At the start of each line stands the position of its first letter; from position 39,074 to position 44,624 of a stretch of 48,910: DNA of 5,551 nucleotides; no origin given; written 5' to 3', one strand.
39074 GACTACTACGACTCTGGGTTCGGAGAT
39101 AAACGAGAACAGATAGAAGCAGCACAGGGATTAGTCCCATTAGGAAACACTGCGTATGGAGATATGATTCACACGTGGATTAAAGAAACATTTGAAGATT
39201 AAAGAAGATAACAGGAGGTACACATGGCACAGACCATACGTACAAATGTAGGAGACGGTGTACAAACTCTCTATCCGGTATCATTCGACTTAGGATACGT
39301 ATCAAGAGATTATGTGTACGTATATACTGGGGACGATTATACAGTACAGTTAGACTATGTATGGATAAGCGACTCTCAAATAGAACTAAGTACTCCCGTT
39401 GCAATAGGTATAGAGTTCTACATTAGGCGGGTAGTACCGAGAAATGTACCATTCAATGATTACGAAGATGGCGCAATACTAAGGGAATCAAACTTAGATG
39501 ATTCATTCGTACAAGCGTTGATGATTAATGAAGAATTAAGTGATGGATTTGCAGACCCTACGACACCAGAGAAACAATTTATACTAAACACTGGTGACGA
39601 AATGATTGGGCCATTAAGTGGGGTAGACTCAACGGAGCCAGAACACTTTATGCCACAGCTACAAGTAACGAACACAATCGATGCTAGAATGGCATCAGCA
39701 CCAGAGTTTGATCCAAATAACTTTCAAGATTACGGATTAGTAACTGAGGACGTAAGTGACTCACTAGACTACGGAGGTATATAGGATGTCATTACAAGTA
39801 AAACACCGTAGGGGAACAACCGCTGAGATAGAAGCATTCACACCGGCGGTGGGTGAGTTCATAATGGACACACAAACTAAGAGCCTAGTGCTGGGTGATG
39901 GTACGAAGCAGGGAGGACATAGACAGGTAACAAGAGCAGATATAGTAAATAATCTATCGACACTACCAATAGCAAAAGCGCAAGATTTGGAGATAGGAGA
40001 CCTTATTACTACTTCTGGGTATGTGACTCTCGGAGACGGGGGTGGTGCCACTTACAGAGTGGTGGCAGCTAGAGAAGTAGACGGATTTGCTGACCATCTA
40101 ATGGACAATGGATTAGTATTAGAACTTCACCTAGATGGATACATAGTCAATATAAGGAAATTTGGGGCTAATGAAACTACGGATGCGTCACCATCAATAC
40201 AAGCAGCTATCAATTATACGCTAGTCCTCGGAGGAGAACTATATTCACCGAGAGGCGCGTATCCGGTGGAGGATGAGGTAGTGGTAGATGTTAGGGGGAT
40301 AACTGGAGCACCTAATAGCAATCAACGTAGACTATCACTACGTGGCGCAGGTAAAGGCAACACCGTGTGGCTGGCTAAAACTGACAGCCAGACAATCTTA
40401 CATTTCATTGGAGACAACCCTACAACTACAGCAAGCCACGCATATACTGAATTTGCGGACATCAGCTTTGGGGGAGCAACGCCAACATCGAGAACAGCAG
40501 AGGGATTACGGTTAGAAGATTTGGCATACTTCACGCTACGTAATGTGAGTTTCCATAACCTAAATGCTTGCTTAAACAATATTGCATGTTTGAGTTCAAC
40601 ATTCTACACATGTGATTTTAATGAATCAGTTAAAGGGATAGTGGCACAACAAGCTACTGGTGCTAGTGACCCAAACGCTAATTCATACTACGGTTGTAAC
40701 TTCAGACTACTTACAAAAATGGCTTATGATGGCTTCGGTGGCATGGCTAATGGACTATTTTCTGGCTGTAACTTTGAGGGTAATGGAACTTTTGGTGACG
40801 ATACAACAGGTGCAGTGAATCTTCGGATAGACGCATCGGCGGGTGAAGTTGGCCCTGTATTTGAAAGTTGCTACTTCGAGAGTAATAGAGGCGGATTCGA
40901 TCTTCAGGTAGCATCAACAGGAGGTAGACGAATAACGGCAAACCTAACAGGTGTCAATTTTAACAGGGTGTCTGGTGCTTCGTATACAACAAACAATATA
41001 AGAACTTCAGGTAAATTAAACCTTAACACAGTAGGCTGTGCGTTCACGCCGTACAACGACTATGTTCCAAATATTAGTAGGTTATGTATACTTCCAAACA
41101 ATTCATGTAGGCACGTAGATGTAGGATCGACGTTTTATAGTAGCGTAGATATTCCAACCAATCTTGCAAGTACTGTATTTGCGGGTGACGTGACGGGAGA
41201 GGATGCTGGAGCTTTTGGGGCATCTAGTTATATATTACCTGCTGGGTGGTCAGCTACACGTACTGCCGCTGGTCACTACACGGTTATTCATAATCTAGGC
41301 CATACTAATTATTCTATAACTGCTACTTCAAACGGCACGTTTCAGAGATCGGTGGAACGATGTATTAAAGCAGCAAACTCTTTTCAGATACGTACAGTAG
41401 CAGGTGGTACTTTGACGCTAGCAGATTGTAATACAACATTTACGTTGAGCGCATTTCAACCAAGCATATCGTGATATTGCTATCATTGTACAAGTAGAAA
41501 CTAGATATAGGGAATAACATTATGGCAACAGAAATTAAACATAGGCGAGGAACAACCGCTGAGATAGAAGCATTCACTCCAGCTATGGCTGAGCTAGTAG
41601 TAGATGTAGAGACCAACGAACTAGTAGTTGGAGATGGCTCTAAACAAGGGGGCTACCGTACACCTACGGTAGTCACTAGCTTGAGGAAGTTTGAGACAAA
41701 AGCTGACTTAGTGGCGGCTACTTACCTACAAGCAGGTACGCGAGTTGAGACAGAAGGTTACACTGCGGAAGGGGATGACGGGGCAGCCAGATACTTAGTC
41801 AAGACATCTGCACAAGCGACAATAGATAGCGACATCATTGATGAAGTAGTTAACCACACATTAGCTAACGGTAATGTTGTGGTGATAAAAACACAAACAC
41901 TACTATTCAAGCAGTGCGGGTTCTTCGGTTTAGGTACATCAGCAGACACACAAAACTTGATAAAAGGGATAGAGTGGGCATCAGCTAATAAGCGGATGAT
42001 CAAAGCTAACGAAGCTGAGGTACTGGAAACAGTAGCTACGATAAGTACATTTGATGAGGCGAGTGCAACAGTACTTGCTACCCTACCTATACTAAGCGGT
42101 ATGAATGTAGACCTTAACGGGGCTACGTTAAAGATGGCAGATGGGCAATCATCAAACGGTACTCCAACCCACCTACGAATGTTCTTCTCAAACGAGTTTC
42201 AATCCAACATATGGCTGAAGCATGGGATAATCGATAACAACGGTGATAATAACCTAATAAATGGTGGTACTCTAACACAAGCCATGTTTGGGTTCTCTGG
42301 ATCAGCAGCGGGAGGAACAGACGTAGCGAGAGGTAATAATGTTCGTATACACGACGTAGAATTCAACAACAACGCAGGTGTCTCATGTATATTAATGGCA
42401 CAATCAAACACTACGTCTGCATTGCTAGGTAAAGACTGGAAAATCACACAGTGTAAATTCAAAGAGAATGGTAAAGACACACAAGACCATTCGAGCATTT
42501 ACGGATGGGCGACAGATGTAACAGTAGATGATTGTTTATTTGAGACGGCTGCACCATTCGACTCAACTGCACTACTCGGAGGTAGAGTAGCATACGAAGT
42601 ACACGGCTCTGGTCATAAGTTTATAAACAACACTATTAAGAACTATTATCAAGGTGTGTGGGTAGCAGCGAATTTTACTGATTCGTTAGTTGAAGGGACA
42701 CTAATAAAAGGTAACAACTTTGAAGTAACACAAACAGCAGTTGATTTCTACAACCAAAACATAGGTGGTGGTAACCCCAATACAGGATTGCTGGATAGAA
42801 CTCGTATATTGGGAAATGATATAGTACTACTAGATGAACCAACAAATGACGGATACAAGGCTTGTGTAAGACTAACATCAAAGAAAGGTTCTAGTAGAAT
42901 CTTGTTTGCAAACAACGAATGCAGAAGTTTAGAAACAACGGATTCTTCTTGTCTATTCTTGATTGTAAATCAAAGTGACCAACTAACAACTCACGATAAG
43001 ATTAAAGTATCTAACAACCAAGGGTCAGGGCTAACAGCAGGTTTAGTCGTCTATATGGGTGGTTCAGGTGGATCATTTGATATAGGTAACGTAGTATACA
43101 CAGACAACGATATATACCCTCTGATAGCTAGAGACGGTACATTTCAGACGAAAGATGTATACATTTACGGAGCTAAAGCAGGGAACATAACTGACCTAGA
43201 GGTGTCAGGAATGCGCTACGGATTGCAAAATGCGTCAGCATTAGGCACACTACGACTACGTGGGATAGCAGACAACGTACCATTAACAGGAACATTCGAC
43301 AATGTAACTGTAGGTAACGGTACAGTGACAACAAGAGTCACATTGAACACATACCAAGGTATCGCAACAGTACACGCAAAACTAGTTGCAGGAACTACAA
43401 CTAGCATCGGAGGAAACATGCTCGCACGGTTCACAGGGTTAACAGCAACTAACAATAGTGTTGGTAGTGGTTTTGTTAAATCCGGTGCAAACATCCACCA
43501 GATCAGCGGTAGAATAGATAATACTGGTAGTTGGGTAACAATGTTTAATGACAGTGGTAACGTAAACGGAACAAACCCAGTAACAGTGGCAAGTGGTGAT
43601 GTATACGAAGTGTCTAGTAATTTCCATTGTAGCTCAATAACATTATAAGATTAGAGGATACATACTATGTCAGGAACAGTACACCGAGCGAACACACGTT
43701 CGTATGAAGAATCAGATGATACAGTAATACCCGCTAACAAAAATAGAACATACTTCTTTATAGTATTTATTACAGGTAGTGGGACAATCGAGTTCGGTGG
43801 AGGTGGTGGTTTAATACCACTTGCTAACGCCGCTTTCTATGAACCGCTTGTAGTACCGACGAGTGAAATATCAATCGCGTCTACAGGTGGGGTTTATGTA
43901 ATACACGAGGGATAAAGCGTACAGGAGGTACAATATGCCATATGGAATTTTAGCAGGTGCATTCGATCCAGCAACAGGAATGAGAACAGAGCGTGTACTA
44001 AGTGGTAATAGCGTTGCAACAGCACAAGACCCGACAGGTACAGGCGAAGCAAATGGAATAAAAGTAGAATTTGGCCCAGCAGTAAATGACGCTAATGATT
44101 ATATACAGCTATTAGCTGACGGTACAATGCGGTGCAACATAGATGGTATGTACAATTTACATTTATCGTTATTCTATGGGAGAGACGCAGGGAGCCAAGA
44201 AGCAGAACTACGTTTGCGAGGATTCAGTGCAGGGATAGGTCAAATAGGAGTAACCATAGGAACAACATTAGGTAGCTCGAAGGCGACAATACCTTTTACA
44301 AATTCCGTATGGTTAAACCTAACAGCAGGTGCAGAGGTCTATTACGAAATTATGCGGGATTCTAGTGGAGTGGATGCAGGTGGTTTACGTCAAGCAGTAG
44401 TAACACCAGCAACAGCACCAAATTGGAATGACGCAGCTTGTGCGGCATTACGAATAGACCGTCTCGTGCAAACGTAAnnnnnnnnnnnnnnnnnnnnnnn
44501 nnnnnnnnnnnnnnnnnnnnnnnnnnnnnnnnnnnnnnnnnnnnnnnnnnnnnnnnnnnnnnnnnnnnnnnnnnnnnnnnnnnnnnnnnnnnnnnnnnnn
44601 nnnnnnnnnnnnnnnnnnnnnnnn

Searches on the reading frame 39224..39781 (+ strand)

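Call 6: search_protein_families(library=phrogs, proteins=[window:39224-39781:+], max_evalue=0.01)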
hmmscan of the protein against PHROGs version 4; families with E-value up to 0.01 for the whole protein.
window:39224-39781:+ (186 aa): 15 families
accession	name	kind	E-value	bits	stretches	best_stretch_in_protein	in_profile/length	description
phrog_2710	-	tail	7.4e-28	98.4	1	1-113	8-125/781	tail fiber protein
phrog_13481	-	tail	5.9e-21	76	1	3-120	20-146/596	tail fiber protein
phrog_13173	-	tail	8.3e-16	58.6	1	8-109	13-116/674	tail fiber protein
phrog_26630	-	tail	1e-13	51.8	1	1-109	1-115/506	tail fiber protein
phrog_25042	-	tail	1e-12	48.3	1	6-109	23-130/632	tail fiber protein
phrog_11393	-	tail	1.3e-12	48.2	1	6-109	5-106/538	tail fiber protein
phrog_6256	-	tail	6.5e-12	46.3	1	3-111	6-119/686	tail fiber protein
phrog_13980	-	tail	1.1e-10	41.9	1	1-111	4-119/756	tail fiber protein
phrog_27959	-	tail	4.3e-09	36.2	1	6-109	21-121/779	tail fiber protein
phrog_19294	-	tail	9.5e-06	25.7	1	2-106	2-112/520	tail fiber protein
phrog_6953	-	tail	0.00022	21.6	1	8-98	11-97/251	tail fiber protein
phrog_17312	-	tail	0.0029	16.9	1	17-107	18-111/792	tail protein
phrog_2871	-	tail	0.0057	15.5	1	1-107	1-99/1456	tail protein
phrog_8460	-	tail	0.0062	15.8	1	67-114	63-109/780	tail fiber protein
phrog_24786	-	tail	0.0072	15.3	1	3-108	3-112/903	tail fiber protein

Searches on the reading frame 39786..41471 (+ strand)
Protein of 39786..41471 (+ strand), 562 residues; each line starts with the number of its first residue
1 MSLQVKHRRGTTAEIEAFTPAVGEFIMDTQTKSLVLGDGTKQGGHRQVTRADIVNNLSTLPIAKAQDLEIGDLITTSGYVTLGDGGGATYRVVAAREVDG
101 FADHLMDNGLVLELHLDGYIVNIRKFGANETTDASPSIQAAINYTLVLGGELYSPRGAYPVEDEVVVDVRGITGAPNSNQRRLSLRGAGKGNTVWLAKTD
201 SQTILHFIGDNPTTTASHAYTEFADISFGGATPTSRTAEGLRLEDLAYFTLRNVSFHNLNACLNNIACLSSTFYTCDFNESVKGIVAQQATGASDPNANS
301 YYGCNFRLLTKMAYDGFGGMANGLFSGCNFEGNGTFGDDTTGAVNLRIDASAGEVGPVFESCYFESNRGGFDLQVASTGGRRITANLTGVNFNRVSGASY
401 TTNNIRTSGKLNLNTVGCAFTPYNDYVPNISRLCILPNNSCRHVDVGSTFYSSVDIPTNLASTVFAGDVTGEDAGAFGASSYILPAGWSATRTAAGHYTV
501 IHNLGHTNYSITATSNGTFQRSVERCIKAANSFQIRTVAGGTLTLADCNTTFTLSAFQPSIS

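Call 6: search_protein_families(library=phrogs, proteins=[window:39786-41471:+], max_evalue=0.01)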
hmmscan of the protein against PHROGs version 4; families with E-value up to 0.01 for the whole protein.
window:39786-41471:+ (562 aa): 3 families
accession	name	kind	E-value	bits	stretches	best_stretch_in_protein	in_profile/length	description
phrog_17420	-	tail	3.2e-19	70.1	1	203-538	219-551/568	tail protein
phrog_23059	-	tail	1e-06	28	1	51-173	55-182/1027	tail fiber protein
phrog_9648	-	tail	4.9e-06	27.7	1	1-53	1-54/152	tail protein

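Call 16: search_protein_families(library=pfam, proteins=[window:39786-41471:+], max_evalue=0.1)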
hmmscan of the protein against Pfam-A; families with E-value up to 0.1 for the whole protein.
window:39786-41471:+ (562 aa): 2 families
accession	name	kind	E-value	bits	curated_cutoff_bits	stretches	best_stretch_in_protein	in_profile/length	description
PF18454.7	Mtd_N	-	1.1e-11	44.8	26.3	1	5-40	1-36/37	Major tropism determinant N-terminal domain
PF12708.12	Pect-lyase_RHGA_epim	-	5.5e-06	26.8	27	1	120-214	1-87/213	Rhamnogalacturonase A/epimerase, pectate lyase-like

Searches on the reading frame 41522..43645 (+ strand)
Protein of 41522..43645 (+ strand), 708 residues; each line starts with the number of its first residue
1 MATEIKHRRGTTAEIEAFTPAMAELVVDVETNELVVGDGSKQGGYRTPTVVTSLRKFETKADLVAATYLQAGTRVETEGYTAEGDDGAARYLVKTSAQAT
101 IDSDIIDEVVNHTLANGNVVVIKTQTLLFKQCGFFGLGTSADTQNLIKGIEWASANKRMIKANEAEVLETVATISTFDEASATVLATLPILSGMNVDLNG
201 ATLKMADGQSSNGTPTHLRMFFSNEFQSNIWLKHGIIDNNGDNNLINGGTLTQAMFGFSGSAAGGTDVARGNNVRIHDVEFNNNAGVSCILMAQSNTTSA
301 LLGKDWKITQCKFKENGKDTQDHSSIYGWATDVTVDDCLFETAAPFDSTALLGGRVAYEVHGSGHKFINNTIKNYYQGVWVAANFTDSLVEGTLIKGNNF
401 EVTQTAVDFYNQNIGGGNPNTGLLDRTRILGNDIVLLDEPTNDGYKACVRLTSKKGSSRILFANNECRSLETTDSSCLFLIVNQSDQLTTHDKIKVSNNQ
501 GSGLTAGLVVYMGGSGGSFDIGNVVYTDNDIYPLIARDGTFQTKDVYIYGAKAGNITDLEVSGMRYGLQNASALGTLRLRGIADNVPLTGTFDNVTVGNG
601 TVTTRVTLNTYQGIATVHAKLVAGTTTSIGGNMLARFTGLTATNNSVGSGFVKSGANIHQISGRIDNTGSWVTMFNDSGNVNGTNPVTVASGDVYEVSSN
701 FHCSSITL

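Call 6: search_protein_families(library=phrogs, proteins=[window:41522-43645:+], max_evalue=0.01)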
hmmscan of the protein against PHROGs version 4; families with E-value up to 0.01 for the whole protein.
window:41522-43645:+ (708 aa): 2 families
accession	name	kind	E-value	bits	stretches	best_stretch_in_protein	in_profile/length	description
phrog_36697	-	unknown function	4.6e-22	79.1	1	204-592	346-728/817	-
phrog_9648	-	tail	1.6e-06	29.3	1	1-46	1-46/152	tail protein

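Call 16: search_protein_families(library=pfam, proteins=[window:41522-43645:+], max_evalue=0.1)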
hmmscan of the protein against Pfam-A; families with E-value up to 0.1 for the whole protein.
window:41522-43645:+ (708 aa): 1 family
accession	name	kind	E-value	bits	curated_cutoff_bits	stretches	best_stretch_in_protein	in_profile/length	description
PF18454.7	Mtd_N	-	2.3e-12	47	26.3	1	5-40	1-36/37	Major tropism determinant N-terminal domain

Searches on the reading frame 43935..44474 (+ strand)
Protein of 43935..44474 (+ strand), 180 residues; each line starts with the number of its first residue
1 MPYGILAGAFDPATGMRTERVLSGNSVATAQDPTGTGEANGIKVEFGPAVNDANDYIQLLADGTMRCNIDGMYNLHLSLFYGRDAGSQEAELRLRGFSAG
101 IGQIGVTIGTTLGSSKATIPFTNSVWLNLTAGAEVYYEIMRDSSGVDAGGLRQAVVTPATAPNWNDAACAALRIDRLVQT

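Call 14: search_protein_families(library=phrogs, proteins=[window:43935-44474:+], max_evalue=0.001)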
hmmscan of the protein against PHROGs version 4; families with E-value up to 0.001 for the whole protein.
window:43935-44474:+ (180 aa): 1 family
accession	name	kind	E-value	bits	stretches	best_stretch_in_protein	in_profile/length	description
phrog_3614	-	unknown function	3.1e-22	80.2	1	20-177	51-201/204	-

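Call 16: search_protein_families(library=pfam, proteins=[window:43935-44474:+], max_evalue=0.1)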
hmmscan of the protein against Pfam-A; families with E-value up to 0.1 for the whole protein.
window:43935-44474:+ (180 aa): 0 families
